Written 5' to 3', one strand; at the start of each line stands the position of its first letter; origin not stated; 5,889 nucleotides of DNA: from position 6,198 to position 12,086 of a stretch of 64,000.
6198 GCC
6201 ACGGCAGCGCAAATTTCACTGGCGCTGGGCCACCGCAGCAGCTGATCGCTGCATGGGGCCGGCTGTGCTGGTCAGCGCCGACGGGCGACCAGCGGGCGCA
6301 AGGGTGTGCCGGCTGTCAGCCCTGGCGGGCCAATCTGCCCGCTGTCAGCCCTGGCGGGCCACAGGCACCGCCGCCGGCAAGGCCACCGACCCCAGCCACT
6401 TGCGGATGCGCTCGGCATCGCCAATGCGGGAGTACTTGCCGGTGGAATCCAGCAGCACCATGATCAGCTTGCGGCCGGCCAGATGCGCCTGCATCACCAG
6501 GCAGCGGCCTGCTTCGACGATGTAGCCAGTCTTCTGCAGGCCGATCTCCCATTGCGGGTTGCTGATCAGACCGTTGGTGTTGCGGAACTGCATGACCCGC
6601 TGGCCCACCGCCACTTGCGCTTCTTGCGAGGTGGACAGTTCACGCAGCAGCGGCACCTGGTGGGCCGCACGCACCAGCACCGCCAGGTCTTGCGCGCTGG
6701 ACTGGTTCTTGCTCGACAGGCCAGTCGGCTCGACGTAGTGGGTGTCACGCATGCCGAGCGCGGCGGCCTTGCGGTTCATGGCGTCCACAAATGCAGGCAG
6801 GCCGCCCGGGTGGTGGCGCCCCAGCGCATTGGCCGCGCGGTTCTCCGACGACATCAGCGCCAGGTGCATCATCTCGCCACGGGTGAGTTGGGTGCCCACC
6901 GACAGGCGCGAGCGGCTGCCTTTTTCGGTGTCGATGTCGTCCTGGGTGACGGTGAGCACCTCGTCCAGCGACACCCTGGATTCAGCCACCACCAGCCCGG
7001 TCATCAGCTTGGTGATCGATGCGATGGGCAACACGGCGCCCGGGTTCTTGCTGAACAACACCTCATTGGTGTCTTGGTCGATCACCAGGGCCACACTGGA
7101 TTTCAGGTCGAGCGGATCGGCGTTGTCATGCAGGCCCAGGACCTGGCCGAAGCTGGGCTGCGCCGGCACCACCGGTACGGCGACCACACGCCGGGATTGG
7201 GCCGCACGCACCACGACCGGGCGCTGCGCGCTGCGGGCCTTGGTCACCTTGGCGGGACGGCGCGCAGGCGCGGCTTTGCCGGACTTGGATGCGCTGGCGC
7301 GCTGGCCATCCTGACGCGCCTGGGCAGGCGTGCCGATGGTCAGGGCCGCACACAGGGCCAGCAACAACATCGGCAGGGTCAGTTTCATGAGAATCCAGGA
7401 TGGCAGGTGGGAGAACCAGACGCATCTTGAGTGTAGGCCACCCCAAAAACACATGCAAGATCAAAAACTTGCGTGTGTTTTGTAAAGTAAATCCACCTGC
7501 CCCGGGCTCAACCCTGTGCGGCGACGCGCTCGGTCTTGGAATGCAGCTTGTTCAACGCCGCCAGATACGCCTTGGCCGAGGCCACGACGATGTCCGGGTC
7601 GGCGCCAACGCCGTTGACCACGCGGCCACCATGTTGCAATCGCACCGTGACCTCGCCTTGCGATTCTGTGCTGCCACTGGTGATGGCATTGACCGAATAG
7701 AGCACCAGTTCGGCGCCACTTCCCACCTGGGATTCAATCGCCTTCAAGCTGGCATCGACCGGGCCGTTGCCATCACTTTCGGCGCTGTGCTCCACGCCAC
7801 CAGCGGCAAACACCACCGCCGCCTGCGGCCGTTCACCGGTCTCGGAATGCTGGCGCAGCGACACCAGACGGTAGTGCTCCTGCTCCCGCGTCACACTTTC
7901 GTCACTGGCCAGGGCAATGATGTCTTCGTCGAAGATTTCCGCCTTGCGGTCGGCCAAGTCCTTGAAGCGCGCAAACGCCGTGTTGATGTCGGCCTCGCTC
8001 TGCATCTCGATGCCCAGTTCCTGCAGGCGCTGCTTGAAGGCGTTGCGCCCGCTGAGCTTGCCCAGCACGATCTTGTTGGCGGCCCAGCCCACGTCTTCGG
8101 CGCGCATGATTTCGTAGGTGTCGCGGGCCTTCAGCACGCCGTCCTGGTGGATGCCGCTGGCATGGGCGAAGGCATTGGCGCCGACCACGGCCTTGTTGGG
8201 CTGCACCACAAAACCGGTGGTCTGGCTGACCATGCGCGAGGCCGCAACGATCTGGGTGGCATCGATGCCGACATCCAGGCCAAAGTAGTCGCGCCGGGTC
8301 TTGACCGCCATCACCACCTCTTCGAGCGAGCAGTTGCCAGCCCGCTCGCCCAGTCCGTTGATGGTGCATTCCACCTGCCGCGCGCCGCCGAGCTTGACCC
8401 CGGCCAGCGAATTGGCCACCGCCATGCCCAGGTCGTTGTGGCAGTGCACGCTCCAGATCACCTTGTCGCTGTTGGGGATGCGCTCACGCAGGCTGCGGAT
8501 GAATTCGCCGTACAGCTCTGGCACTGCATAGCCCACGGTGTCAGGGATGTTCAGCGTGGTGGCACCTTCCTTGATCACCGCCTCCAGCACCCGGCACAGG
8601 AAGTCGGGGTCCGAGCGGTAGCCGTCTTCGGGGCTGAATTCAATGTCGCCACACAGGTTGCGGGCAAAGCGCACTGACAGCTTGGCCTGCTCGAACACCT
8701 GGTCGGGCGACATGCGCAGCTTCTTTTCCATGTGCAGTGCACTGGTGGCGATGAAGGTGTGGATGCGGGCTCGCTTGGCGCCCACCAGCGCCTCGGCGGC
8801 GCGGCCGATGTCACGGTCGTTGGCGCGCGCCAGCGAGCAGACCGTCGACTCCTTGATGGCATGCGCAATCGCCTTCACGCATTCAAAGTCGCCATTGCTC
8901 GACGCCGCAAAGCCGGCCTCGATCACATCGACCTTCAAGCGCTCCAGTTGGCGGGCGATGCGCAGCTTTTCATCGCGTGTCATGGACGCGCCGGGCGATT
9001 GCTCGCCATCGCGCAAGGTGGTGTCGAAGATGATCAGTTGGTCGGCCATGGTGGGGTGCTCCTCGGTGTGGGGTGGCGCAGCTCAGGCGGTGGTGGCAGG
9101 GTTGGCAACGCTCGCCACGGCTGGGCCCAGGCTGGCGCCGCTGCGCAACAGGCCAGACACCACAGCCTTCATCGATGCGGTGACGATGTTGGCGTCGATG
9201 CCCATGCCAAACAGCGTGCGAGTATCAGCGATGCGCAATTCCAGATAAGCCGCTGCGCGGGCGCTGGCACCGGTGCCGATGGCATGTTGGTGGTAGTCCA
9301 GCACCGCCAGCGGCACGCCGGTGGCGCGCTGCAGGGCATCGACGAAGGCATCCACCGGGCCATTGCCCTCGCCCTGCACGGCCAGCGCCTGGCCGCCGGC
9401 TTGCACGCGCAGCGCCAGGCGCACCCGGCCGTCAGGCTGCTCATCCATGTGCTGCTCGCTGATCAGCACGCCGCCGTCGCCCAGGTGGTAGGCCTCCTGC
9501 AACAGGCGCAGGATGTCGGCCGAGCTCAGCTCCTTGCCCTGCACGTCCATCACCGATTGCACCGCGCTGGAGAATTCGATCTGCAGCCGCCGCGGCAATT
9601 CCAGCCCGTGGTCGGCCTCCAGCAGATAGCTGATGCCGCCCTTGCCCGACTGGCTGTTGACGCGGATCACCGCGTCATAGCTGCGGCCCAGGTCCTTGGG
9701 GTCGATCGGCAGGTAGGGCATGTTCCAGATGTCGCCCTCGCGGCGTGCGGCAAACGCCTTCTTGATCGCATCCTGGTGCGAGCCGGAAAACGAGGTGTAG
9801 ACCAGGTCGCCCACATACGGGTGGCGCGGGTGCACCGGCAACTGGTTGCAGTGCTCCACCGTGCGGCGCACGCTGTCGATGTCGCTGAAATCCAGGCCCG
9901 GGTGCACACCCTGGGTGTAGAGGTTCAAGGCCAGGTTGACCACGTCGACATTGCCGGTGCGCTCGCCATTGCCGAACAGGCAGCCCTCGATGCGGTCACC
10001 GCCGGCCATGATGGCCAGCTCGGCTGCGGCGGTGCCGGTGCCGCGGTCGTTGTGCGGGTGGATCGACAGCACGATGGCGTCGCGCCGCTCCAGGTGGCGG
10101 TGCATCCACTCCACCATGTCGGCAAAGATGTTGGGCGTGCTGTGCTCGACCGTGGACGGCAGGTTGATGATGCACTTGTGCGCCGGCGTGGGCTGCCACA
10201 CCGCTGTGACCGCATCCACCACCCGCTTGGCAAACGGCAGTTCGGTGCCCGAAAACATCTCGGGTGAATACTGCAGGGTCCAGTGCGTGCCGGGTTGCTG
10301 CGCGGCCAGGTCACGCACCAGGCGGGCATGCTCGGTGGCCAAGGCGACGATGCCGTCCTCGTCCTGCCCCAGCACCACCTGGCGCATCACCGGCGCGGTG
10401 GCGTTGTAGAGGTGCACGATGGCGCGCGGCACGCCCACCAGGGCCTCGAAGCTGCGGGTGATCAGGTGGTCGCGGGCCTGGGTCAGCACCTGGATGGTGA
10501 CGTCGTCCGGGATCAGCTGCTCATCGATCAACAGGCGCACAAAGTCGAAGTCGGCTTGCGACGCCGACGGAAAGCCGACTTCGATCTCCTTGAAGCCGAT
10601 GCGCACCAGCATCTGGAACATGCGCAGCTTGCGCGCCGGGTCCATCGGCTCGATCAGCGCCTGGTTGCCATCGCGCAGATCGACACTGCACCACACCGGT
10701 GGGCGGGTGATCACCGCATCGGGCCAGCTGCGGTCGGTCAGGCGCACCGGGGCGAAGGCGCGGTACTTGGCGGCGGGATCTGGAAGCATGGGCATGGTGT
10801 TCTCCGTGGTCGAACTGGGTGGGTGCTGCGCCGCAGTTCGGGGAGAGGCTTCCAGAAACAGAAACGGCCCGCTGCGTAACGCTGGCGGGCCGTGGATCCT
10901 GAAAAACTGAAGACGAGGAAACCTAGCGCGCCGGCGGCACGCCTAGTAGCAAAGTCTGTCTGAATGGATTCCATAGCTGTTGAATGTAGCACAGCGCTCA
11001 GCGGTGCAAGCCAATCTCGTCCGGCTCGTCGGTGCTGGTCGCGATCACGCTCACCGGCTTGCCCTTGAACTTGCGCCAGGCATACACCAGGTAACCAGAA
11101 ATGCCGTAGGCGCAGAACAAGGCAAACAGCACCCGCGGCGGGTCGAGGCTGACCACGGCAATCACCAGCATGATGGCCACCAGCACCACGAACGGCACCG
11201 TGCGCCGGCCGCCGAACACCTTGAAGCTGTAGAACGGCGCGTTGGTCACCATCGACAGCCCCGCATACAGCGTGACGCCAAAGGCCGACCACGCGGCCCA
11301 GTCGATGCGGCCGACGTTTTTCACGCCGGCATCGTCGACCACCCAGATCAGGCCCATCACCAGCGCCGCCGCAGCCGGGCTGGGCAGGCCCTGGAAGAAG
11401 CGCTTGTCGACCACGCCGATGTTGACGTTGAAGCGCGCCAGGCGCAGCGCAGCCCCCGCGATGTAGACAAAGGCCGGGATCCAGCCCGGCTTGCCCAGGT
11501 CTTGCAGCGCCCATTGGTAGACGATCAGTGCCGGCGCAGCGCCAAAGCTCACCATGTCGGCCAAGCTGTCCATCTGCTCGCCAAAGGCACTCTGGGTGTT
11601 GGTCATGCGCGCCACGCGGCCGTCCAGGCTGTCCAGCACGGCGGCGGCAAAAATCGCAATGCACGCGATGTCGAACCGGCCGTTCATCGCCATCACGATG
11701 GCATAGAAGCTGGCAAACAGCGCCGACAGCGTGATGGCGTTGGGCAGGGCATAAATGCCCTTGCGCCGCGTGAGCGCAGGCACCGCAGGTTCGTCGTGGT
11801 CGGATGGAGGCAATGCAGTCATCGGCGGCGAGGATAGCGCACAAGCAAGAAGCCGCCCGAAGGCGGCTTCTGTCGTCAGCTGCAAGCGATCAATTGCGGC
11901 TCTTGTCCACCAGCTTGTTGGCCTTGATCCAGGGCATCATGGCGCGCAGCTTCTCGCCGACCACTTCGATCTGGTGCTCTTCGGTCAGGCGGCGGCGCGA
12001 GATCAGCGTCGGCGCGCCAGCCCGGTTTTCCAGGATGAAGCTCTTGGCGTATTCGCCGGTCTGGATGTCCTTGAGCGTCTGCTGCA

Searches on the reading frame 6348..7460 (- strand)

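Call 9: search_protein_families(library=pfam, proteins=[window:6348-7460:-], max_evalue=0.001)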
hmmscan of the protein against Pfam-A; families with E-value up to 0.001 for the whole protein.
window:6348-7460:- (371 aa): 2 families
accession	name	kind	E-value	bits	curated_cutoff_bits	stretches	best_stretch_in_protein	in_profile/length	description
PF00768.25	Peptidase_S11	-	4.9e-60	203.4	27.6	1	115-339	6-237/239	D-alanyl-D-alanine carboxypeptidase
PF13354.11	Beta-lactamase2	-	3.4e-14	53.1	22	1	126-278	4-158/214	Beta-lactamase enzyme family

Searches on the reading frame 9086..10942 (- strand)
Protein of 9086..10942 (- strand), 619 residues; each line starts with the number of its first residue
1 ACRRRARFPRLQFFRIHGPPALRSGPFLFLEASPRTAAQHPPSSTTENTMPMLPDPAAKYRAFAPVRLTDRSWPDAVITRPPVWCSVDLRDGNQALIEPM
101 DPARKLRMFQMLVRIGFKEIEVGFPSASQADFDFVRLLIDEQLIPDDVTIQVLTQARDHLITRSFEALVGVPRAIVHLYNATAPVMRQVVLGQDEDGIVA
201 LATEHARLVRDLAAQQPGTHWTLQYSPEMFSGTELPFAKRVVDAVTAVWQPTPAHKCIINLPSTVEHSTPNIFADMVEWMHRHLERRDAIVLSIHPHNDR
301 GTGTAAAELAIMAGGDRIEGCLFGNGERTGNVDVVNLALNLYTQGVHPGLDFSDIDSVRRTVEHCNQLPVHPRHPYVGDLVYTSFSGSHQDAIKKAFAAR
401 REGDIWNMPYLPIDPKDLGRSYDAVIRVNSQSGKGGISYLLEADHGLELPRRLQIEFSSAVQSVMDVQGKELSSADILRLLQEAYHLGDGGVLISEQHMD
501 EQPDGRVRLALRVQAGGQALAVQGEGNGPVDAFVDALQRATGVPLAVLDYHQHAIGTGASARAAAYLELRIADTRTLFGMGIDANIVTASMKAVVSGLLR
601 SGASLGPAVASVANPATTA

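Call 9: search_protein_families(library=pfam, proteins=[window:9086-10942:-], max_evalue=0.001)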
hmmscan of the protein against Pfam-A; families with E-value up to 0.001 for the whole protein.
window:9086-10942:- (619 aa): 3 families
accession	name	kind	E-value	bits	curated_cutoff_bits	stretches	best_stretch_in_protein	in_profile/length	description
PF00682.25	HMGL-like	-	1.1e-71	241.8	29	1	83-362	3-260/260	HMGL-like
PF22615.1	IPMS_D2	-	3.3e-33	114.2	27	1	379-442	1-66/66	Alpha-isopropylmalate synthase, post-catalytic domain-like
PF08502.15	LeuA_dimer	-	6.1e-26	91.3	24.9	1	471-598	1-127/131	LeuA allosteric (dimerisation) domain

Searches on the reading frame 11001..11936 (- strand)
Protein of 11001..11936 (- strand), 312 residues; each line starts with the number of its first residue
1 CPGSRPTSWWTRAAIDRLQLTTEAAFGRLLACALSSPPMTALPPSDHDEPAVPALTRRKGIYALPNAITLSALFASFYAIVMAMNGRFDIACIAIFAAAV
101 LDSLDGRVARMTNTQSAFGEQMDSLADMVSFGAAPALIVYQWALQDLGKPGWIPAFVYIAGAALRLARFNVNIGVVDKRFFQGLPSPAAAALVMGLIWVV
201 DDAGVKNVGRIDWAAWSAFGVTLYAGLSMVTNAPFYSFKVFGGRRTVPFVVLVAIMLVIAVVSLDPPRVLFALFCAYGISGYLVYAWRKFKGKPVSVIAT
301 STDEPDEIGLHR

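Call 9: search_protein_families(library=pfam, proteins=[window:11001-11936:-], max_evalue=0.001)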
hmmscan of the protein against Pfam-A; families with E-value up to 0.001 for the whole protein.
window:11001-11936:- (312 aa): 1 family
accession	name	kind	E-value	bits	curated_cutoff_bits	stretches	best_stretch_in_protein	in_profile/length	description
PF01066.26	CDP-OH_P_transf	-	6.5e-22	79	22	1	63-210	2-138/152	CDP-alcohol phosphatidyltransferase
